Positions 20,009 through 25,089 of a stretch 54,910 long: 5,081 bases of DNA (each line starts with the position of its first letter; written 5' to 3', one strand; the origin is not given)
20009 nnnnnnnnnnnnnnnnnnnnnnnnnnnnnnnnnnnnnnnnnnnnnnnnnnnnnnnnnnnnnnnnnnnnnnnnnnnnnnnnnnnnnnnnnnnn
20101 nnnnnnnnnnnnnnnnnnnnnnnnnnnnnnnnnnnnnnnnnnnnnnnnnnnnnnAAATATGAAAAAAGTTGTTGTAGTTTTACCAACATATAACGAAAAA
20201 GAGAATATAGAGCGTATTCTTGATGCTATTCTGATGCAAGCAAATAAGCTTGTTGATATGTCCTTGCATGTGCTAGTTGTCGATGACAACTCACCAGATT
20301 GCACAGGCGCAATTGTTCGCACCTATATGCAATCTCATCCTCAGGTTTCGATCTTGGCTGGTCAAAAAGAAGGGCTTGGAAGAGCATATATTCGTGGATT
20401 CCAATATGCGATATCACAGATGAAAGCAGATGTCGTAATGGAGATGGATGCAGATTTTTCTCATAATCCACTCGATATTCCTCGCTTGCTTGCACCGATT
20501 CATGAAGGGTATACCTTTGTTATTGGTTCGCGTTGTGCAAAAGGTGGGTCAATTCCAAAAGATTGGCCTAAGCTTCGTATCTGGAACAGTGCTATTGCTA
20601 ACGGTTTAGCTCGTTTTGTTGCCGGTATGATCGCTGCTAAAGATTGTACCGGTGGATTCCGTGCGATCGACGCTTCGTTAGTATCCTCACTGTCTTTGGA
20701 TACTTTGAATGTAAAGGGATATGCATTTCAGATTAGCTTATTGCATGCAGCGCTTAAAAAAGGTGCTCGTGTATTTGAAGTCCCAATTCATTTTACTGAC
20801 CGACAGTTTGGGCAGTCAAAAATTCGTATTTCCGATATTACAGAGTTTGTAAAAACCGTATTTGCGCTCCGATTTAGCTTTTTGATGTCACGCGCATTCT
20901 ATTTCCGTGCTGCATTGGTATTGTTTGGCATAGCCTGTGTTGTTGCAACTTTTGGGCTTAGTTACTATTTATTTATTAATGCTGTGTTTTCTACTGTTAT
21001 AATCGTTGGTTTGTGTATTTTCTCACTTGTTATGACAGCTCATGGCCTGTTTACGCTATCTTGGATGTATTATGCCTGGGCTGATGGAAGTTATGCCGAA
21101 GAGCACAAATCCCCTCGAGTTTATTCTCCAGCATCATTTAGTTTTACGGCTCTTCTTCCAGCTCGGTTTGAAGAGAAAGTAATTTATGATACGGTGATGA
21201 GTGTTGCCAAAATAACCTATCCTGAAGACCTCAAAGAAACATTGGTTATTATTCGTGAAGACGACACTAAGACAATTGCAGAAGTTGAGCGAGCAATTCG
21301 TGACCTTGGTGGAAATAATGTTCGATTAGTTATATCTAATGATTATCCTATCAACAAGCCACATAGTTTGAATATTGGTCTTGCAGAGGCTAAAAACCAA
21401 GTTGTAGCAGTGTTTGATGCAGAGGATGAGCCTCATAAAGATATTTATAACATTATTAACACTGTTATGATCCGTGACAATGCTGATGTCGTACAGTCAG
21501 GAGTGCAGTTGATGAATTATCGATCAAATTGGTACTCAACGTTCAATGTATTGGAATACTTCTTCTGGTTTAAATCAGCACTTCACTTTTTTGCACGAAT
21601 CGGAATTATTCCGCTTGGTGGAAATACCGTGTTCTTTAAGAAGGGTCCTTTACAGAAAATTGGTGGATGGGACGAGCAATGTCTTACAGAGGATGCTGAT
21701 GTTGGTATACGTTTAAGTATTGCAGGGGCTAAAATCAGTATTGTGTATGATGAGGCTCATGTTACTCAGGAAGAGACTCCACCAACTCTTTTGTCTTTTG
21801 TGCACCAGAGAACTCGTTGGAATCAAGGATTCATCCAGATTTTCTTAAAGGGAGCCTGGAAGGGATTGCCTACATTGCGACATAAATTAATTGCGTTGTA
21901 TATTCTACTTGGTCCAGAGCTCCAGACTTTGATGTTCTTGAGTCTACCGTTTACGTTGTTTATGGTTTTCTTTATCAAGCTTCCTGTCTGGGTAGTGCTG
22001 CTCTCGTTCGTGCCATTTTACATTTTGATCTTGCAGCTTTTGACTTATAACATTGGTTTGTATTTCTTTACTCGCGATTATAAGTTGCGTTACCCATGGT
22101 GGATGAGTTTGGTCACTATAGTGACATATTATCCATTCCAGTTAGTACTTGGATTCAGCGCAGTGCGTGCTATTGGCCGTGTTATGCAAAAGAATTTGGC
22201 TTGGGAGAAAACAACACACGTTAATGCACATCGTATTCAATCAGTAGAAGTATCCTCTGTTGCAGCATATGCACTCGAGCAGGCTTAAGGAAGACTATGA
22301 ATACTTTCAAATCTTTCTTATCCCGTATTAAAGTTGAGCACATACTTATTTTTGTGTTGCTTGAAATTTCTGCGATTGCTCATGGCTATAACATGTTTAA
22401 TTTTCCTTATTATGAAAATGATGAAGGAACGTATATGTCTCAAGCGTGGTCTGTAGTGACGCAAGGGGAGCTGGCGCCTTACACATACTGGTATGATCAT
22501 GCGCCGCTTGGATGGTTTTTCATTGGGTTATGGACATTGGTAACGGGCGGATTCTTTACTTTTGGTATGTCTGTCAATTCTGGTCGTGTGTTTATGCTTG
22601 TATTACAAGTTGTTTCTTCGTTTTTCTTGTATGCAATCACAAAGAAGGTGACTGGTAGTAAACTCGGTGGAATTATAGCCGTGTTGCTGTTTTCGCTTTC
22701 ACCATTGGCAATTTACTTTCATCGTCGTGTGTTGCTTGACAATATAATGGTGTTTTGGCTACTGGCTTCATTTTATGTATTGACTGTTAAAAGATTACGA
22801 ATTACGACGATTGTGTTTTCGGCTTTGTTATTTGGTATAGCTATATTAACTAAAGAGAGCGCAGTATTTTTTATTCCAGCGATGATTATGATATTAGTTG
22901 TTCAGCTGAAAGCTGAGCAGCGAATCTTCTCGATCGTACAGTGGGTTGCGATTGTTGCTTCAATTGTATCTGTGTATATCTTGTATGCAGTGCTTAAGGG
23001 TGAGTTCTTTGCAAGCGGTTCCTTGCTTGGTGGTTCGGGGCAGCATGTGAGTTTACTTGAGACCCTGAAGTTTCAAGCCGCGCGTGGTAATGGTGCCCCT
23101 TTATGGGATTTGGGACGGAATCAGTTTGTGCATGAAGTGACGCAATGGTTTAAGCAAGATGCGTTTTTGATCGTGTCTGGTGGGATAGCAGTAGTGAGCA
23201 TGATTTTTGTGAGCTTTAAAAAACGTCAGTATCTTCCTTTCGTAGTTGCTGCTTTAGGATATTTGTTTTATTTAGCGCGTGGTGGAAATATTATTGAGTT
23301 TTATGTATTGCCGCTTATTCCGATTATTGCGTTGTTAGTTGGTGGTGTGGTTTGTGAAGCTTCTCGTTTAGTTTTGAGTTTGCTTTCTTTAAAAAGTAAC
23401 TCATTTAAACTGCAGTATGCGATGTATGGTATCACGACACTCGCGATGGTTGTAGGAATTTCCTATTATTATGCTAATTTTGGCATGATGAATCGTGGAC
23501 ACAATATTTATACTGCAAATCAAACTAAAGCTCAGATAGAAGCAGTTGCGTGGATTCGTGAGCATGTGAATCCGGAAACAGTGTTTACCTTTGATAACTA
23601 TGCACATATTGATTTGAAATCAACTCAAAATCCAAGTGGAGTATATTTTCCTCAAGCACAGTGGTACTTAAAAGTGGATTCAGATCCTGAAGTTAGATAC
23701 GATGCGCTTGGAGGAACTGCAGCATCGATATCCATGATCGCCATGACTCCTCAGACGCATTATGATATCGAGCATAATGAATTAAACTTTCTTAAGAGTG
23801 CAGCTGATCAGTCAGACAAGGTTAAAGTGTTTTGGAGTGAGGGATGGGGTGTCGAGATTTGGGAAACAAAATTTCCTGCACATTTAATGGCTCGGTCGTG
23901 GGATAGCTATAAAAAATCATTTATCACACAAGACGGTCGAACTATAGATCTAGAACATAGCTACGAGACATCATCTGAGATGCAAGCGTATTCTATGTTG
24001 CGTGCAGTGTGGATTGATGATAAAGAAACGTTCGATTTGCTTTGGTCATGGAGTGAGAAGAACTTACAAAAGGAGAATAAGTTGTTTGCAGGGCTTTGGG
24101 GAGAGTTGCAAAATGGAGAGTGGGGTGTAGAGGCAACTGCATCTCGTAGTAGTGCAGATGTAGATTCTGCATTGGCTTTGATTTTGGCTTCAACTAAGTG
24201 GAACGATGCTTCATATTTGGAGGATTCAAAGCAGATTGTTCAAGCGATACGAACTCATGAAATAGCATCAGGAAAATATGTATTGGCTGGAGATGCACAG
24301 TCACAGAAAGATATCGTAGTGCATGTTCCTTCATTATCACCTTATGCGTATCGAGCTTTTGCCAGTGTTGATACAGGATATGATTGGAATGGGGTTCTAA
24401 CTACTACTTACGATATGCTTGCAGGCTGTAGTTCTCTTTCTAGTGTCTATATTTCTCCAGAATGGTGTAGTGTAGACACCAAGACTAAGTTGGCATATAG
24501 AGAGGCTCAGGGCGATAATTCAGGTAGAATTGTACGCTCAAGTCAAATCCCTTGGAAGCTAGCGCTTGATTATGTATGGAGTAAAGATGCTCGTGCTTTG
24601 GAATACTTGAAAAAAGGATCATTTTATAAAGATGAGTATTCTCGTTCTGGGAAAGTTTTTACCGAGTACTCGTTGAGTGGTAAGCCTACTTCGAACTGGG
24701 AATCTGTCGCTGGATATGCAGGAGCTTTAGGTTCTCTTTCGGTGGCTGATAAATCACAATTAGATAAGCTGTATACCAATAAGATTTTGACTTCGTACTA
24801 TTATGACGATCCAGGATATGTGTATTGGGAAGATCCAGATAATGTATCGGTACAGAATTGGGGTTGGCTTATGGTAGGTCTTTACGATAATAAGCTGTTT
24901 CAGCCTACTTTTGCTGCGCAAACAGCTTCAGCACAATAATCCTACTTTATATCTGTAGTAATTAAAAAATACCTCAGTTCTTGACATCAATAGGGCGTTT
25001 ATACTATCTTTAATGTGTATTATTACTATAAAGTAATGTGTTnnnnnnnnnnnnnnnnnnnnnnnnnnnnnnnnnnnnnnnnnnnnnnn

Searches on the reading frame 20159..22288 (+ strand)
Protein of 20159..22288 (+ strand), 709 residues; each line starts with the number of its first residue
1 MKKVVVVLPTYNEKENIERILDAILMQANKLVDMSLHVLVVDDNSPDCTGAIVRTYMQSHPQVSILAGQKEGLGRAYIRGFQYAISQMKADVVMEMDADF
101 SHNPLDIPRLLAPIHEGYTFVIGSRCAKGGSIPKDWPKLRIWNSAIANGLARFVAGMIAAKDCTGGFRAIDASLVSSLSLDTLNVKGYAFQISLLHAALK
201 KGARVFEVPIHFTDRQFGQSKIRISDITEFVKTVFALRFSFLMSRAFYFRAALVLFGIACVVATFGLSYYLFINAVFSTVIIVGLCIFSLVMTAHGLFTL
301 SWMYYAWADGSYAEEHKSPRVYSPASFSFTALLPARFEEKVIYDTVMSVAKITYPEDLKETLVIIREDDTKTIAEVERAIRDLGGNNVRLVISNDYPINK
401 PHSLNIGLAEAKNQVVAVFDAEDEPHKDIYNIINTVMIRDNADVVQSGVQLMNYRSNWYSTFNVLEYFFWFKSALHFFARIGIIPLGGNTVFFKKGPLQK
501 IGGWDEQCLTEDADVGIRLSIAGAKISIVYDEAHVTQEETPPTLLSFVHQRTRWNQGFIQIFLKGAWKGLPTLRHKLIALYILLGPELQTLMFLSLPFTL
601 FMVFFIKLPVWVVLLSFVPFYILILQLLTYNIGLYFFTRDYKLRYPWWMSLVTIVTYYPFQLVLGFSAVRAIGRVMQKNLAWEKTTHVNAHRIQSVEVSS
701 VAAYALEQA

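Call 37: search_protein_families(library=pfam, proteins=[window:20159-22288:+], max_evalue=0.00001)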
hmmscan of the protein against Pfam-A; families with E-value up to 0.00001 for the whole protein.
window:20159-22288:+ (709 aa): 4 families
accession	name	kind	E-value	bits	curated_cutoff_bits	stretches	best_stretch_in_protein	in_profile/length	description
PF13641.12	Glyco_tranf_2_3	-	3.3e-37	129.1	27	1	329-556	3-229/230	Glycosyltransferase like family 2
PF00535.33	Glycos_transf_2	-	6.6e-35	121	23.3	2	6-175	2-164/168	Glycosyl transferase family 2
PF13632.12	Glyco_trans_2_3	-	1.1e-22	81.3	27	1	416-623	2-197/198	Glycosyl transferase family group 2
PF10111.15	Glyco_tranf_2_2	-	1.9e-11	44.4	27.3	0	6-99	2-91/276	Glycosyltransferase like family 2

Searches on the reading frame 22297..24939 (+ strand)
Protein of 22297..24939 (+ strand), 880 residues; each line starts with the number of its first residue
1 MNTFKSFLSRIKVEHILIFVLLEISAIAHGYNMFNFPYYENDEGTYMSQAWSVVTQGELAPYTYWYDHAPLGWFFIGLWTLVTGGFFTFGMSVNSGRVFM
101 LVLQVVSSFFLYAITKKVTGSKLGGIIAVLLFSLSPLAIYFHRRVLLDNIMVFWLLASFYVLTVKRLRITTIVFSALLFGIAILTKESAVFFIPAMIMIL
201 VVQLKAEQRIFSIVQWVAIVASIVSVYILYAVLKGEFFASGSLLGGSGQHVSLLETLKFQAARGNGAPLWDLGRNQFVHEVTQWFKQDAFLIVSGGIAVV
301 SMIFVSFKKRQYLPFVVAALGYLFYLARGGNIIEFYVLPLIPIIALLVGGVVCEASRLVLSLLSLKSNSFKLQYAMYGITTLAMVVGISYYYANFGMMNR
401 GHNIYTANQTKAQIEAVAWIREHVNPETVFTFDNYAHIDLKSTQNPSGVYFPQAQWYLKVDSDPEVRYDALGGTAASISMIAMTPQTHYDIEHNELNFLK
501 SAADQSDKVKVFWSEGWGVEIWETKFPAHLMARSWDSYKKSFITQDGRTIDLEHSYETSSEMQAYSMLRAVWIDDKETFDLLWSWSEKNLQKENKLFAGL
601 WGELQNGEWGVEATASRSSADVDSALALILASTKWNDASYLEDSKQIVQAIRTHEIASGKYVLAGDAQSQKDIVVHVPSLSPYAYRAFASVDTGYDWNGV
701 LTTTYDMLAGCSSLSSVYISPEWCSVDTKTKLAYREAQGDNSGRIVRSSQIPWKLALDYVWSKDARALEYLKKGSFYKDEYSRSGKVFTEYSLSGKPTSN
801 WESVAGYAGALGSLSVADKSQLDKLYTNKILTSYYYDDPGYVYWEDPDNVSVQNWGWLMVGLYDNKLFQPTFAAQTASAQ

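Call 37: search_protein_families(library=pfam, proteins=[window:22297-24939:+], max_evalue=0.00001)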
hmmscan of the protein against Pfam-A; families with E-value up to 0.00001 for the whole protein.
window:22297-24939:+ (880 aa): 3 families
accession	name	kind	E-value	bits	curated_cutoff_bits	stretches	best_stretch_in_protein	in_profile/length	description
PF01270.23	Glyco_hydro_8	-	4.3e-32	111.9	24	1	534-766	27-257/341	Glycosyl hydrolases family 8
PF13231.12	PMT_2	-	3e-10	41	26.1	1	67-226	1-154/160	Dolichyl-phosphate-mannose-protein mannosyltransferase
PF02366.24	PMT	-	5.1e-06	26.7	22.7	1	71-233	59-232/245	Dolichyl-phosphate-mannose-protein mannosyltransferase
